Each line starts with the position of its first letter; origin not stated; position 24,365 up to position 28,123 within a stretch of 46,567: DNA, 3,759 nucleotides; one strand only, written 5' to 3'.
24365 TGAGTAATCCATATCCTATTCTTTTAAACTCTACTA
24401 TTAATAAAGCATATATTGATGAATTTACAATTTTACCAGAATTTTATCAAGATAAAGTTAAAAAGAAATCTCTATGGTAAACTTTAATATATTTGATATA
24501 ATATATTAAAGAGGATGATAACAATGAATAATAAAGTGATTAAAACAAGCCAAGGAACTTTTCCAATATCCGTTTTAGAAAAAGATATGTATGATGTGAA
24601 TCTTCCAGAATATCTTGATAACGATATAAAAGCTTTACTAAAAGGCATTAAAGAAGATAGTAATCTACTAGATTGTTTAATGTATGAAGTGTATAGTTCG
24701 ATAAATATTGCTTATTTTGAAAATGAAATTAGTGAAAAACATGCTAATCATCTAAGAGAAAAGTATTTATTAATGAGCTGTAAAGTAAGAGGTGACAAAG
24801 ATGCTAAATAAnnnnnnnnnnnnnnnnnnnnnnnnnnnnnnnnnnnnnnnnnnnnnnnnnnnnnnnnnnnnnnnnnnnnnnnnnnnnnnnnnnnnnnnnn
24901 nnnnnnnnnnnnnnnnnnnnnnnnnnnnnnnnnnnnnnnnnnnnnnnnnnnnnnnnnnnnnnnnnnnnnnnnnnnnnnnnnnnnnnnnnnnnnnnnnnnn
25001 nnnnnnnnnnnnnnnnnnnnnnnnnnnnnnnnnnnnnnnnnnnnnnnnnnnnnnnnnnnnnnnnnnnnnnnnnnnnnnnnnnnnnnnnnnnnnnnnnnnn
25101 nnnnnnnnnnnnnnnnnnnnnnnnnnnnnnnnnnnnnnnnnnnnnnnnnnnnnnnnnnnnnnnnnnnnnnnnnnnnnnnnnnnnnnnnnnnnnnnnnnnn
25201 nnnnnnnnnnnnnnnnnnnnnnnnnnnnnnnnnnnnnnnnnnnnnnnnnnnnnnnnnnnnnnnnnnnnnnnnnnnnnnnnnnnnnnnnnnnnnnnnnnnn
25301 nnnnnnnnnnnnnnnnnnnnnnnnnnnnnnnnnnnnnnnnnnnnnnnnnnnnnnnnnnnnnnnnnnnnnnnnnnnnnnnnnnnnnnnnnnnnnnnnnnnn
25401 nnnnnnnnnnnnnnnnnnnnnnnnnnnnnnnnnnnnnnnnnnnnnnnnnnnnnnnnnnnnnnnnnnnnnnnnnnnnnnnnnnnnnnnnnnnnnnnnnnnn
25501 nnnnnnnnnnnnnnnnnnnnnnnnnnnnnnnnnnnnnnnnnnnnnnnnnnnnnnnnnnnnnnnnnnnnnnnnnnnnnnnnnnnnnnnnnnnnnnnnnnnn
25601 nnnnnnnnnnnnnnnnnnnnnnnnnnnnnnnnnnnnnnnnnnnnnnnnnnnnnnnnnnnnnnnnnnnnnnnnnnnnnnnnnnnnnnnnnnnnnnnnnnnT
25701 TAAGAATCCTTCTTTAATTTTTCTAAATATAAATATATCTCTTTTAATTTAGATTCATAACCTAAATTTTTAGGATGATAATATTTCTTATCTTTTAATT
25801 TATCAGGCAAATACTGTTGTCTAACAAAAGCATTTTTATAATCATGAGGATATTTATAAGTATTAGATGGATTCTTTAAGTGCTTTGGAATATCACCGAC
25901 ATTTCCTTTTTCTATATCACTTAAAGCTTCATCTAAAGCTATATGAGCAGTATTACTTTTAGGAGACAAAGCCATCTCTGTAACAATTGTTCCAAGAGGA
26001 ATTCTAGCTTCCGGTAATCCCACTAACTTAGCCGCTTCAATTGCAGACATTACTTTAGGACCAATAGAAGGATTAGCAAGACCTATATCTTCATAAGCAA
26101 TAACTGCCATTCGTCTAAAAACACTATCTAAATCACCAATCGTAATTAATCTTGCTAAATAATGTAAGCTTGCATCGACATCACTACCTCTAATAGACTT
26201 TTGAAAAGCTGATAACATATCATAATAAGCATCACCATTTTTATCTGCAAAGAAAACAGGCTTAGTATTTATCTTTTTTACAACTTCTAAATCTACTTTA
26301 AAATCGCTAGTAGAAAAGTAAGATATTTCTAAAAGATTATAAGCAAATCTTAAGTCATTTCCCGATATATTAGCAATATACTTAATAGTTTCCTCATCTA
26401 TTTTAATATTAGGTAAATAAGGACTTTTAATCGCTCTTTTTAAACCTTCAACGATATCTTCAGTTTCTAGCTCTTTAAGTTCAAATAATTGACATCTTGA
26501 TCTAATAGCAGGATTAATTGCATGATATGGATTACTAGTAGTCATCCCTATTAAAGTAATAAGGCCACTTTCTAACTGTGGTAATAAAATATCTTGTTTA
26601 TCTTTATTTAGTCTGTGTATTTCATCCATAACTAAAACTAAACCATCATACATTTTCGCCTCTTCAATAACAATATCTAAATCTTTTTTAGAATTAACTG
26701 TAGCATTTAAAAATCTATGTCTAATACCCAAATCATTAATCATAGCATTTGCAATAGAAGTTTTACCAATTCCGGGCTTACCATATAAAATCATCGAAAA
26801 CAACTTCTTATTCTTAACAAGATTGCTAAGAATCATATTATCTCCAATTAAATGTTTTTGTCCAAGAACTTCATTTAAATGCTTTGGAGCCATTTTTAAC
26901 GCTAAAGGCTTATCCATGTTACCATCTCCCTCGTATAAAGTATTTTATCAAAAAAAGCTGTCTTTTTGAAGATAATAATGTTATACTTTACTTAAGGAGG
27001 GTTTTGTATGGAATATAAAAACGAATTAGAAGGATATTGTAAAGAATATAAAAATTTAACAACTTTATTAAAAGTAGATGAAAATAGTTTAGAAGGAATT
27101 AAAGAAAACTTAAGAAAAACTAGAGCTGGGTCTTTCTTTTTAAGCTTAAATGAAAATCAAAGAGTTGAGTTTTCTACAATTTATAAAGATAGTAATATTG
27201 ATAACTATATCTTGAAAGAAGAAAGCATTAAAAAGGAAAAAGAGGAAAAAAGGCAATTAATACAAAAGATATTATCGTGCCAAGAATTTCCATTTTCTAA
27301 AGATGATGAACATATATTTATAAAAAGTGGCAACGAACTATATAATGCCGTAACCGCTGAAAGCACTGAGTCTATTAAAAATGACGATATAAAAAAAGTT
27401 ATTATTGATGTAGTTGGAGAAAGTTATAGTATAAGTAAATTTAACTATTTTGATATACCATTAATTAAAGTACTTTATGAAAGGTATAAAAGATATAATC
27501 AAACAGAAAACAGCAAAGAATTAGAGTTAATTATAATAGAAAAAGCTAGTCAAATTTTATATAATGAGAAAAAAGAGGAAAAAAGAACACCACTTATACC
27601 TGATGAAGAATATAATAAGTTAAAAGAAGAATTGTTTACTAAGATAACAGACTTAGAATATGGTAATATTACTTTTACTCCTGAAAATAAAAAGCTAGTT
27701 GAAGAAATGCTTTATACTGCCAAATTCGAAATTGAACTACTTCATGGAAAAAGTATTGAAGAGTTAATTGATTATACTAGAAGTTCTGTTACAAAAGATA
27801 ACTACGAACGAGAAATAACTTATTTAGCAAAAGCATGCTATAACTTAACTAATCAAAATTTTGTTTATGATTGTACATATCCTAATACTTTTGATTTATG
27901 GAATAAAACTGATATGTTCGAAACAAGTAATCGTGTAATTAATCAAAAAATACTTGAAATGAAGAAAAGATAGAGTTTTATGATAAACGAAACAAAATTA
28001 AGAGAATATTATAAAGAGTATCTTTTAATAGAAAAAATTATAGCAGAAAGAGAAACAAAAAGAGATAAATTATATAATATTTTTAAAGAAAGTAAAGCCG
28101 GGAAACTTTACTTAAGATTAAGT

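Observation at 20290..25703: Five-gene accessory block between holA and rarA: helical orphan, two pentapeptide-repeat paralogs, small ORF, truncated HipA-type kinase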

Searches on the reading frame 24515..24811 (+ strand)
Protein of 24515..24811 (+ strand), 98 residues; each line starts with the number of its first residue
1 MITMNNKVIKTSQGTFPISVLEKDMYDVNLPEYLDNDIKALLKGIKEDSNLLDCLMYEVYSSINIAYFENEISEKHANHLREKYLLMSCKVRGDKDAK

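Call 3: search_protein_families(library=pfam, proteins=[window:24515-24811:+], max_evalue=0.1)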
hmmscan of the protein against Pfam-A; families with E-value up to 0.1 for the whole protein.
window:24515-24811:+ (98 aa): 0 families

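Call 4: search_protein_families(library=padloc, proteins=[window:24515-24811:+], max_evalue=0.1)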
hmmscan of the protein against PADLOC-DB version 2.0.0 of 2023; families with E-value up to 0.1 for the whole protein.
window:24515-24811:+ (98 aa): 0 families

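Call 5: search_protein_families(library=ncbifam, proteins=[window:24515-24811:+], max_evalue=1)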
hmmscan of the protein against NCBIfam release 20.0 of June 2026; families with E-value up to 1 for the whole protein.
window:24515-24811:+ (98 aa): 0 families

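Call 6: search_protein_families(library=phrogs, proteins=[window:24515-24811:+], max_evalue=0.1)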
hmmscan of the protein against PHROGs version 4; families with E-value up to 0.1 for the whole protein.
window:24515-24811:+ (98 aa): 2 families
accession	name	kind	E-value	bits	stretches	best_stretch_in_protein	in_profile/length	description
phrog_27045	-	unknown function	0.023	15.9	1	30-90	17-81/88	-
phrog_23541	-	unknown function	0.045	14.7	0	6-36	39-68/90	-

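Call 36: search_protein_families(library=padloc, proteins=[window:24524-24811:+], max_evalue=10)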
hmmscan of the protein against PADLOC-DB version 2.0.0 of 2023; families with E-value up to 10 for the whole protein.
window:24524-24811:+ (95 aa): 0 families

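Call 37: search_protein_families(library=pfam, proteins=[window:24524-24811:+], max_evalue=1)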
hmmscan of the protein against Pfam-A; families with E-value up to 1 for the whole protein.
window:24524-24811:+ (95 aa): 1 family
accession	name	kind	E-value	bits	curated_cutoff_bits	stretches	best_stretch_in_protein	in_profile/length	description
PF11714.13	Inhibitor_I53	-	0.19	12.4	25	1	56-94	12-49/78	Thrombin inhibitor Madanin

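Call 66: search_protein_representatives(protein=window:24524-24811:+)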
Query: 95 residues. Proteins with E-value up to 0.001 (for the whole library): 201; up to 1e-10: 10; up to 1e-30: 0. The best 150 are listed.
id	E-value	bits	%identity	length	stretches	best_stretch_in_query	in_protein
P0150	3.3e-19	84.8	54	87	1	2-82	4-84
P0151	2.4e-17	78.9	58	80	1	13-84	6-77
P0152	1.1e-14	70.5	54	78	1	18-82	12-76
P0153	5.5e-13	65.0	64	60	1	31-83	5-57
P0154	3.7e-12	62.3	54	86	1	20-82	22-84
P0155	1.4e-11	60.4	50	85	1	20-83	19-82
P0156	2.3e-11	59.8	55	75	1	23-82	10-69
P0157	6.1e-11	58.4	57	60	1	27-82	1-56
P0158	6.3e-11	58.4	47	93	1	5-84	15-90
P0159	9.4e-11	57.8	47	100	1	21-88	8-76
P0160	1.2e-10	57.5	45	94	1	10-83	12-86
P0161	2.5e-10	56.5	49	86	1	16-82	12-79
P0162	2.6e-10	56.4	49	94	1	17-83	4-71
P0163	3.0e-10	56.2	46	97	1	21-87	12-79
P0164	4.6e-10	55.6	52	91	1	21-82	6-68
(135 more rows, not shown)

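Call 82: search_solved_structures(query=A6, max_evalue=10)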
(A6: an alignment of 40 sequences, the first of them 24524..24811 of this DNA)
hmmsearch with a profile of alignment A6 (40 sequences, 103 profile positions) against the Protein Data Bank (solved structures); distinct sequences matched with E-value up to 10: 6.
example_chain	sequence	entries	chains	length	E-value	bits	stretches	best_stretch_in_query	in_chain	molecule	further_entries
6o8w_t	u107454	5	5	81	0.49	13.5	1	33-80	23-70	30S ribosomal protein S20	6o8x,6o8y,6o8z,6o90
6w6p_t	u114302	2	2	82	0.49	13.5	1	33-80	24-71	30S ribosomal protein S20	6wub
7nhk_u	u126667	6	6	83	0.49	13.5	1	33-80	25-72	30S ribosomal protein S20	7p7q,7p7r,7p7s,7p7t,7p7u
8b3e_A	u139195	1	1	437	0.62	13.1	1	53-90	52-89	Variant surface glycoprotein 397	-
8osp_A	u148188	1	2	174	1.3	12.1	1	15-57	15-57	N-acetyltransferase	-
6ek8_A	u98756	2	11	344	2.3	11.3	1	15-92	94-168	YaxB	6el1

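Call 83: search_protein_families(library=ncbifam, alignment_id=A6, max_evalue=0.1)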
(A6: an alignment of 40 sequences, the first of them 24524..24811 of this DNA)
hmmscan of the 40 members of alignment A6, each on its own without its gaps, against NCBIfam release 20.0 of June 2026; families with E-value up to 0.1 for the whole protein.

A. member 1, window:24524-24811:+ (95 aa): 0 families

B. families by the number of members that match (of 40 scanned): 21 families
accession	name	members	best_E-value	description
NF010465.0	PRK13890.1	7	4e-08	conjugal transfer protein TrbA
TIGR02607.1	antidote_HigA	7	0.00021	HigA family addiction module antitoxin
NF006015.0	PRK08154.1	4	0.0002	anaerobic benzoate catabolism transcriptional regulator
NF038310.1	lysogeny_AimR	3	0.015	AimR family lysis-lysogeny pheromone receptor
NF046032.1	TransRegSlrRBacil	2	0.0063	HTH-type transcriptional regulator SlrR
TIGR00799.1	mtp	1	0.0027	Golgi 4-transmembrane spanning transporter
NF045962.1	MAG2810_fam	1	0.0032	MAG2810 family protein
NF046000.1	MAG1210_fam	1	0.0053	MAG1210 family protein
TIGR04402.2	mob_CxxC_CxxC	1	0.0075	mobilome CxxCx(11)CxxC protein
TIGR02024.1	FtcD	1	0.008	glutamate formimidoyltransferase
NF007408.0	PRK09943.1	1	0.031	HTH-type transcriptional regulator PuuR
NF049845.1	Xre_ParS_antitoxin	1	0.033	type II RES/Xre toxin-antitoxin system antitoxin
NF033092.0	HK_WalK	1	0.038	cell wall metabolism sensor histidine kinase WalK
NF007271.0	PRK09726.1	1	0.043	type II toxin-antitoxin system antitoxin HipB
NF040928.1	ABC_lipo_SloC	1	0.047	metal ABC transporter substrate-binding lipoprotein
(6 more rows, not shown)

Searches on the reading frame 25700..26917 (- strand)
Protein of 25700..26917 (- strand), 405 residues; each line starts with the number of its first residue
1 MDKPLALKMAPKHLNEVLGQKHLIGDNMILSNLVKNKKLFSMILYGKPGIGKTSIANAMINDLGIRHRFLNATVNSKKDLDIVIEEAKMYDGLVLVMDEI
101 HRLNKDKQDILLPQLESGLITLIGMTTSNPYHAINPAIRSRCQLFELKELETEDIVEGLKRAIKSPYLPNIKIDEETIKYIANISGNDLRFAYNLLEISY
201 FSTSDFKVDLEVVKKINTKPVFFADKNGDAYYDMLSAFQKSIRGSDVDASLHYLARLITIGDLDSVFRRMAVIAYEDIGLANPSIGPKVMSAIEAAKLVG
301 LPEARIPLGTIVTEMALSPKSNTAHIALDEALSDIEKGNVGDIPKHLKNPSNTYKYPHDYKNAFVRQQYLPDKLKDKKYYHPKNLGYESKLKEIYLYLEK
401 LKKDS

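Call 3: search_protein_families(library=pfam, proteins=[window:25700-26917:-], max_evalue=0.1)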
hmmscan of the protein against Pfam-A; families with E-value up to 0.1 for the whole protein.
window:25700-26917:- (405 aa): 22 families
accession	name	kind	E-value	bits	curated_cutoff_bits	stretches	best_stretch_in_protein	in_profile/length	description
PF12002.13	MgsA_C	-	2.5e-53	180.9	27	1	244-395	1-163/167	MgsA AAA+ ATPase C terminal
PF16193.11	AAA_assoc_2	-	1.1e-18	67.7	34.3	1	170-243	4-81/81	AAA C-terminal domain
PF05496.18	RuvB_N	-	4.2e-14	53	27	1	10-122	2-115/159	Holliday junction DNA helicase RuvB P-loop domain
PF00004.35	AAA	-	1.2e-13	52.1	21.2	1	42-145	1-126/131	ATPase family associated with various cellular activities (AAA)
PF07728.20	AAA_5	-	2.9e-05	24.5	22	0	86-118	63-93/139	AAA domain (dynein-related subfamily)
PF00910.28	RNA_helicase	-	0.0003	21.7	21.5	1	43-132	2-81/105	RNA helicase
PF13191.12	AAA_16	-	0.00045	21.2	32.6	0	41-67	26-52/167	AAA ATPase domain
PF00158.32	Sigma54_activat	-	0.00051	20.2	20.2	0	91-129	93-131/168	Sigma-54 interaction domain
PF13401.12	AAA_22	-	0.00086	20.1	27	0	42-75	8-42/130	AAA domain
PF13177.12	DNA_pol3_delta2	-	0.001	19.6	27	1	94-150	104-160/161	DNA polymerase III, delta subunit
PF06068.19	TIP49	-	0.0021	17.7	23.8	1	15-70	24-81/347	TIP49 P-loop domain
PF17856.7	TIP49_C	-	0.0034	17.9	24.5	0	170-214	10-58/66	TIP49 AAA-lid domain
PF00931.28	NB-ARC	-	0.0049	16.6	23.5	1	29-69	8-49/248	NB-ARC domain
PF20720.3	nSTAND3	-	0.0077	16.4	27.2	1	42-87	20-64/155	Novel STAND NTPase 3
PF01078.27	Mg_chelatase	-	0.0083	16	20.3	0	41-60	24-43/207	Magnesium chelatase, subunit ChlI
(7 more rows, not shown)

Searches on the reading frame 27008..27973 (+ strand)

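Call 3: search_protein_families(library=pfam, proteins=[window:27008-27973:+], max_evalue=0.1)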
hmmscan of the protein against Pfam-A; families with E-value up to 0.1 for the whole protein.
window:27008-27973:+ (321 aa): 0 families

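Call 4: search_protein_families(library=padloc, proteins=[window:27008-27973:+], max_evalue=0.1)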
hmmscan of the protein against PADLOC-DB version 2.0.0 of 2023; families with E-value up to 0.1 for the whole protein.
window:27008-27973:+ (321 aa): 0 families

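Call 5: search_protein_families(library=ncbifam, proteins=[window:27008-27973:+], max_evalue=1)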
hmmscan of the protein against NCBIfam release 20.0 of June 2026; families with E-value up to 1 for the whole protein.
window:27008-27973:+ (321 aa): 1 family
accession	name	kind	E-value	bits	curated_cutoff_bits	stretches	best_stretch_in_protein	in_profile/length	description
NF010717.0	PRK14119.1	equivalog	0.0074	15.9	378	1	179-290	115-226/228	2,3-diphosphoglycerate-dependent phosphoglycerate mutase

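Call 6: search_protein_families(library=phrogs, proteins=[window:27008-27973:+], max_evalue=0.1)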
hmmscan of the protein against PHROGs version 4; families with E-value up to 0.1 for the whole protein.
window:27008-27973:+ (321 aa): 0 families
